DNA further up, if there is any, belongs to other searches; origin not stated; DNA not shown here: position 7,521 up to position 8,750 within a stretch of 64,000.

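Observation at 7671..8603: Minor pilin fused to a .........-type C-terminal membrane domain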

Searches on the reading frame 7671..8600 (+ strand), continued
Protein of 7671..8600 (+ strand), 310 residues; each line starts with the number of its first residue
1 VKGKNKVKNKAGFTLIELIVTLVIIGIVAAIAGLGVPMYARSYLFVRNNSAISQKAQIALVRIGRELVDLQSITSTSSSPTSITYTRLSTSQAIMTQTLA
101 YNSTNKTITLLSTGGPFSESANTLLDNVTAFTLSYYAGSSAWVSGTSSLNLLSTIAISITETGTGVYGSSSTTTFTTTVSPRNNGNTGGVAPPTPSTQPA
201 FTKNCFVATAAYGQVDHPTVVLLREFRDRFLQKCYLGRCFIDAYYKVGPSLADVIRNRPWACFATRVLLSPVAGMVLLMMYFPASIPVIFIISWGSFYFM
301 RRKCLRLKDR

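Call 49: fold_search(model_id=the predicted structure, library=pdb)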
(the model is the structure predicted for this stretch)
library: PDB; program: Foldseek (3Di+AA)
matches with E <= 10: 556; with E <= 0.001: 8
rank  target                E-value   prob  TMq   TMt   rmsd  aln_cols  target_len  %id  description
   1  2ret_F                2.0e-04  1.00  0.30  0.54   6.0       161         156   15  The crystal structure of a binary complex of two pseudopilins: EpsI and EpsJ from the Type 2 Secretion System of Vibri (released 2008-02-05)
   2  3cfi_H                4.5e-04  1.00  0.33  0.60   5.1       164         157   15  Nanobody-aided structure determination of the EPSI:EPSJ pseudopilin heterdimer from Vibrio Vulnificus (released 2009-01-13)
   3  3cfi_K                5.0e-04  1.00  0.34  0.63   4.6       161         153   15  Nanobody-aided structure determination of the EPSI:EPSJ pseudopilin heterdimer from Vibrio Vulnificus (released 2009-01-13)
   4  5bw0_G                5.0e-04  1.00  0.32  0.58   4.9       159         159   11  The crystal structure of minor pseudopilin binary complex of XcpV and XcpW from the Type 2 secretion system of Pseudom (released 2016-07-20)
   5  3cfi_E                6.3e-04  1.00  0.34  0.63   4.4       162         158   15  Nanobody-aided structure determination of the EPSI:EPSJ pseudopilin heterdimer from Vibrio Vulnificus (released 2009-01-13)
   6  3cfi_B                7.5e-04  1.00  0.34  0.61   4.7       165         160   15  Nanobody-aided structure determination of the EPSI:EPSJ pseudopilin heterdimer from Vibrio Vulnificus (released 2009-01-13)
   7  2ret_H                8.4e-04  1.00  0.32  0.58   5.0       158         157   15  The crystal structure of a binary complex of two pseudopilins: EpsI and EpsJ from the Type 2 Secretion System of Vibri (released 2008-02-05)
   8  2ret_D                1.0e-03  1.00  0.29  0.53   6.0       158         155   15  The crystal structure of a binary complex of two pseudopilins: EpsI and EpsJ from the Type 2 Secretion System of Vibri (released 2008-02-05)
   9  5bw0_E                1.1e-03  1.00  0.31  0.55   5.3       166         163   11  The crystal structure of minor pseudopilin binary complex of XcpV and XcpW from the Type 2 secretion system of Pseudom (released 2016-07-20)
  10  5bw0_C                1.1e-03  1.00  0.27  0.50   6.0       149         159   10  The crystal structure of minor pseudopilin binary complex of XcpV and XcpW from the Type 2 secretion system of Pseudom (released 2016-07-20)
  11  2ret_B                1.1e-03  1.00  0.30  0.53   5.9       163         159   16  The crystal structure of a binary complex of two pseudopilins: EpsI and EpsJ from the Type 2 Secretion System of Vibri (released 2008-02-05)
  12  6pon_A                1.7e-01  0.21  0.13  0.16  15.0       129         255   14  CRYSTAL STRUCTURE OF THE N-TERMINAL DOMAIN OF FIBRONECTIN- BINDING PROTEIN PAVA FROM STREPTOCOCCUS PNEUMONIAE (released 2019-07-31)
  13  6pon_B                1.8e-01  0.20  0.13  0.15  14.9       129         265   14  CRYSTAL STRUCTURE OF THE N-TERMINAL DOMAIN OF FIBRONECTIN- BINDING PROTEIN PAVA FROM STREPTOCOCCUS PNEUMONIAE (released 2019-07-31)
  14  6yfc_AA               2.1e-01  0.13  0.12  0.21  11.6       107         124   10  Virus-like particle of bacteriophage AVE019 (released 2020-09-02)
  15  4k3y_A                2.7e-01  0.38  0.16  0.15   8.6       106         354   19  Crystal structure of a subtype N11 neuraminidase-like protein of A/flat-faced bat/Peru/033/2010 (H18N11) (released 2013-10-23)
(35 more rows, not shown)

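Call 57: search_solved_structures(query=A2, max_evalue=1)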
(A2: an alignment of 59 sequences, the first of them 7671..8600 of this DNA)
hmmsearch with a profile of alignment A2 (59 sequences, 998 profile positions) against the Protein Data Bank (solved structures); distinct sequences matched with E-value up to 1: 12.
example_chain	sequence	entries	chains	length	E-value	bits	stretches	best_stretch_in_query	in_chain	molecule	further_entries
9lab_B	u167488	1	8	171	2.8e-06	29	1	5-31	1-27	MSHA major pilin subunit MshA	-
9egp_A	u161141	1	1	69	3.4e-06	28.8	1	1-30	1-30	Geopilin domain 1 protein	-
7tgg_A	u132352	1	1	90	9.1e-06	27.3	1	1-30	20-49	Geopilin domain 1 protein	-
9laa_A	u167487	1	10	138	5.7e-05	24.7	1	5-30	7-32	Type IV pilin protein PilA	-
1ay2_A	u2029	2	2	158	0.012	16.9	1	11-30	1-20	TYPE 4 PILIN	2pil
2m7g_A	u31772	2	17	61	0.018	16.4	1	11-30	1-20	Geopilin domain 1 protein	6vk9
1oqw_A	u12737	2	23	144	0.048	15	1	11-30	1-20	Fimbrial protein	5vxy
8pfb_G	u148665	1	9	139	0.13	13.6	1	11-34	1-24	Type IV pilin PilE1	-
3sok_A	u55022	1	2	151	0.31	12.3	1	11-30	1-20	Fimbrial protein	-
9nnd_a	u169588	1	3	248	0.31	12.3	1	11-52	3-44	Endogenous retrovirus group K member 7 Pol protein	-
9mla_D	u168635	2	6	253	0.36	12.1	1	11-52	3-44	Transmembrane protein,Fibritin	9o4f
8tob_GA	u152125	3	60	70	0.64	11.3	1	12-30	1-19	Fimbrial protein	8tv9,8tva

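Call 58: search_protein_families(library=pfam, proteins=[P0027, P0029, P0025, P0080], max_evalue=1)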
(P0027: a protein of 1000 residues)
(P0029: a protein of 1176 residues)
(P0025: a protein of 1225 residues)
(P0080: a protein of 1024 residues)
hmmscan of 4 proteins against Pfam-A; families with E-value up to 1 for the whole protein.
P0027 (1000 aa): 3 families
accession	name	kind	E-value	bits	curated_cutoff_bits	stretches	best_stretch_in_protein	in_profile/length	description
PF07963.17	N_methyl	-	9.3e-08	31.8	21.2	1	1-26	1-26/27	Prokaryotic N-terminal methylation motif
PF16192.10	PMT_4TMC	-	0.12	12.2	32.4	1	266-338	121-183/202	C-terminal four TMM region of protein-O-mannosyltransferase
PF16045.11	LisH_2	-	0.24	11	27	1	353-367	8-22/28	LisH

P0029 (1176 aa): 1 family
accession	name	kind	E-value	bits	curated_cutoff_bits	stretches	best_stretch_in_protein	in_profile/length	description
PF07963.17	N_methyl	-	3.2e-07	30.1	21.2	1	1-26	1-26/27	Prokaryotic N-terminal methylation motif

P0025 (1225 aa): 1 family
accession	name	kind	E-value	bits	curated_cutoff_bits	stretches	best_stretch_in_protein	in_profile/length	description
PF07963.17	N_methyl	-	1e-05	25.3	21.2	1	1-25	1-25/27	Prokaryotic N-terminal methylation motif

P0080 (1024 aa): 6 families
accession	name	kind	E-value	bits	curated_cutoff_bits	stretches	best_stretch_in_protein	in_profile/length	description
PF21471.3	Reelin_subrepeat-B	-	1.7e-06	28.3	27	1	785-848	61-126/127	Reelin subrepeat B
PF07963.17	N_methyl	-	2e-06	27.6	21.2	1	1-26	1-26/27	Prokaryotic N-terminal methylation motif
PF20773.4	InhA-like_MAM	-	0.00011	22.2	26.9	1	751-849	50-163/191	Immune inhibitor A-like, MAM domain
PF12698.13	ABC2_membrane_3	-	0.042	13.4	31.6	1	205-265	216-269/347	ABC-2 family transporter protein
PF14221.11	DUF4330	-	0.19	12.3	27.6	0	7-54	11-57/167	Domain of unknown function (DUF4330)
PF04893.22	Yip1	-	0.91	9.8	28.6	1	194-266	17-87/173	Yip1 domain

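Call 61: find_encoding_contigs(protein=P0003, flank=10000, max_places=1)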
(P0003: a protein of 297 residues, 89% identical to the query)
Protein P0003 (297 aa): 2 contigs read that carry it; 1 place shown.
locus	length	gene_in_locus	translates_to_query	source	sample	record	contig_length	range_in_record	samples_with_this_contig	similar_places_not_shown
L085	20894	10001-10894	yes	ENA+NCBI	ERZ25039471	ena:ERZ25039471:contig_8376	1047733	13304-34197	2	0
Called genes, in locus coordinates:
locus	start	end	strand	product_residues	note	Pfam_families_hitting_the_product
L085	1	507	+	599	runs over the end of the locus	PF00365:PFK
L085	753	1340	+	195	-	PF00578:AhpC-TSA, PF08534:Redoxin (weak)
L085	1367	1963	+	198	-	PF00578:AhpC-TSA, PF08534:Redoxin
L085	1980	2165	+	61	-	-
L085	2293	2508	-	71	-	-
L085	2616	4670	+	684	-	PF03190:Thioredox_DsbH, PF13899:Thioredoxin_7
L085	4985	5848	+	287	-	PF03358:FMN_red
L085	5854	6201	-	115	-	PF05635:23S_rRNA_IVP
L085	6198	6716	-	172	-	PF13511:DUF4124 (weak)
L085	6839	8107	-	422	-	PF00437:T2SSE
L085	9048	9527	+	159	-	PF07963:N_methyl (weak)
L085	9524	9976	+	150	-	PF07963:N_methyl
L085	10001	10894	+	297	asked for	PF07963:N_methyl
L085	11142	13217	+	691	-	-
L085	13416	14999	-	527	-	-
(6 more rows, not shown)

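Call 62: find_encoding_contigs(protein=P0004, flank=5000, max_places=1)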
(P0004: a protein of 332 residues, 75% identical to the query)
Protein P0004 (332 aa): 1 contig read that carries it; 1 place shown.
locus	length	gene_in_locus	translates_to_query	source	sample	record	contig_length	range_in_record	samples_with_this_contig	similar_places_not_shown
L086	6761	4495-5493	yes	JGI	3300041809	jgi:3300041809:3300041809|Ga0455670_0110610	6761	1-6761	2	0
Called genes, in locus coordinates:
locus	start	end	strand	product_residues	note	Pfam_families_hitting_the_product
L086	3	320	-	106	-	?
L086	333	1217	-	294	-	PF13511:DUF4124, PF00089:Trypsin, PF13365:Trypsin_2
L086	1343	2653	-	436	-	PF00437:T2SSE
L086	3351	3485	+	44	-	-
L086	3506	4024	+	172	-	PF12019:GspH (weak)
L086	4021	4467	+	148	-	PF07963:N_methyl (weak)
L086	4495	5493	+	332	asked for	PF07963:N_methyl (weak)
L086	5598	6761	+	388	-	?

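Call 75: search_protein_families(library=pfam, proteins=[L001:8194-8826:+, L001:8943-9434:+, L001:9498-9956:+, L001:10921-13491:+, L001:13559-14443:-], max_evalue=0.1)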
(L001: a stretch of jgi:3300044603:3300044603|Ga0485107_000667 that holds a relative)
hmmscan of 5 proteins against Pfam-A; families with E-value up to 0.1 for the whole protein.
L001:8194-8826:+ (211 aa): 0 families

L001:8943-9434:+ (164 aa): 1 family
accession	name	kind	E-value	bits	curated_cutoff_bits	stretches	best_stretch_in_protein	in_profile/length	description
PF07963.17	N_methyl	-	8.6e-05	22.4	21.2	1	16-38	4-26/27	Prokaryotic N-terminal methylation motif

L001:9498-9956:+ (153 aa): 2 families
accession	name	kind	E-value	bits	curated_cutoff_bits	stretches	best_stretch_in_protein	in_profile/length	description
PF07963.17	N_methyl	-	8.5e-06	25.6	21.2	1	11-32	5-26/27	Prokaryotic N-terminal methylation motif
PF14221.11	DUF4330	-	0.017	15.7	27.6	1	5-72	6-70/167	Domain of unknown function (DUF4330)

L001:10921-13491:+ (857 aa): 1 family
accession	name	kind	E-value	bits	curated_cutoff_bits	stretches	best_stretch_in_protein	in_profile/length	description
PF14341.11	PilX_N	-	0.00042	20.7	25.5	1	16-61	6-51/51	PilX N-terminal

L001:13559-14443:- (294 aa): 1 family
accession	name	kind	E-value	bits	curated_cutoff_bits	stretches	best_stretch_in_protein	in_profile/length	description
PF01040.23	UbiA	-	2.3e-16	60.3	34.2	1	36-262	6-218/250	UbiA prenyltransferase family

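Call 76: search_protein_families(library=ncbifam, proteins=[P0080, P0027], max_evalue=10)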
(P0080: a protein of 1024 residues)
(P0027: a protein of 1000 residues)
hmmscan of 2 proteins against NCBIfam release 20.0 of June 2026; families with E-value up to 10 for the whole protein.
P0080 (1024 aa): 15 families
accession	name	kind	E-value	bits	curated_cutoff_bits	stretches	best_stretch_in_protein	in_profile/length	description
NF038111.1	rhom_dep_M36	equivalog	3e-12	44.8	1700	2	799-858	1113-1173/1315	rhombosortase-dependent M36 family metallopeptidase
NF038112.1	myxo_dep_M36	subfamily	3.1e-08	31.3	1500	2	803-863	1121-1181/1604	myxosortase-dependent M36 family metallopeptidase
TIGR02532.1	IV_pilin_GFxxxE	domain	4.8e-06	26.2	16.3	1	4-26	1-23/24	prepilin-type N-terminal cleavage/methylation domain-containing protein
TIGR01708.2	typeII_sec_gspH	equivalog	0.00024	21.2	80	1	5-31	2-28/169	type II secretion system minor pseudopilin GspH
TIGR01710.1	typeII_sec_gspG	equivalog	0.0019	18.2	88.85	1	5-32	1-28/134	type II secretion system major pseudopilin GspG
NF040999.1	pilin_ComGC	equivalog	0.016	15.4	75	1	5-23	2-20/84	competence type IV pilus major pilin ComGC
NF007862.0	PRK10574.1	equivalog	0.017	15.3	138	1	1-26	1-26/145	prepilin peptidase-dependent pilin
NF041775.1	typeIV_PilA_Myxo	equivalog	0.017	15.1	400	1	4-26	10-32/214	type IV pilin protein PilA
NF006453.0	PRK08808.1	equivalog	0.034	13.2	295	1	2-73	4-79/211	type II secretion system protein J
TIGR02596.1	TIGR02596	subfamily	0.048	13.7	70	1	7-55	1-49/196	Verru_Chthon cassette protein D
NF040674.1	CPBP_fam_MrtP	equivalog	0.07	12.6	250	1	202-313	31-140/354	myxosortase MrtP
NF007800.0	PRK10506.1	equivalog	0.083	12.7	158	1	1-25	5-29/163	prepilin peptidase-dependent protein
NF051431.1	Rv0361_Cterm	subfamily_domain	0.1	12.8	37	0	12-49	6-38/140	Rv0361 family membrane protein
NF041013.1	T4P_ComGE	equivalog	0.18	12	49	1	2-25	1-24/83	competence type IV pilus minor pilin ComGE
TIGR02523.1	type_IV_pilV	equivalog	0.47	10.9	52.2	1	5-28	2-27/139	type IV pilus modification protein PilV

P0027 (1000 aa): 13 families
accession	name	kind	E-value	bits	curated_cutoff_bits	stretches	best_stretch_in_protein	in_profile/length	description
NF041770.1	CFI_box_CTERM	domain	1.9e-23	82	40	1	196-263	1-68/69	CFI-box-CTERM domain-containing protein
TIGR02532.1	IV_pilin_GFxxxE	domain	8.5e-06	25.4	16.3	1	5-26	2-23/24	prepilin-type N-terminal cleavage/methylation domain-containing protein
TIGR01710.1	typeII_sec_gspG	equivalog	8.6e-06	25.8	88.85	1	6-61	2-49/134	type II secretion system major pseudopilin GspG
TIGR01708.2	typeII_sec_gspH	equivalog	2.2e-05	24.5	80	1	4-32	1-29/169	type II secretion system minor pseudopilin GspH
NF041775.1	typeIV_PilA_Myxo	equivalog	0.0011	18.9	400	1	4-50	10-51/214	type IV pilin protein PilA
NF041002.1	pilin_ComGF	equivalog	0.0031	17.8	80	1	4-128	1-119/139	competence type IV pilus minor pilin ComGF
NF007862.0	PRK10574.1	equivalog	0.0052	16.9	138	1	1-34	1-34/145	prepilin peptidase-dependent pilin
NF007800.0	PRK10506.1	equivalog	0.0055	16.6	158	1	1-24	5-28/163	prepilin peptidase-dependent protein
TIGR02596.1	TIGR02596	subfamily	0.17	11.9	70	1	7-41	1-35/196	Verru_Chthon cassette protein D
TIGR02599.1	TIGR02599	subfamily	0.87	8.7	256.5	1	6-62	1-57/361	Verru_Chthon cassette protein C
NF037980.1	T2SS_GspK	equivalog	1.6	8.2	130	1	309-365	1-57/307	type II secretion system minor pseudopilin GspK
NF041013.1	T4P_ComGE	equivalog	4.7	7.4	49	1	6-60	5-56/83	competence type IV pilus minor pilin ComGE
NF040999.1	pilin_ComGC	equivalog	6.4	7.1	75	1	5-22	2-19/84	competence type IV pilus major pilin ComGC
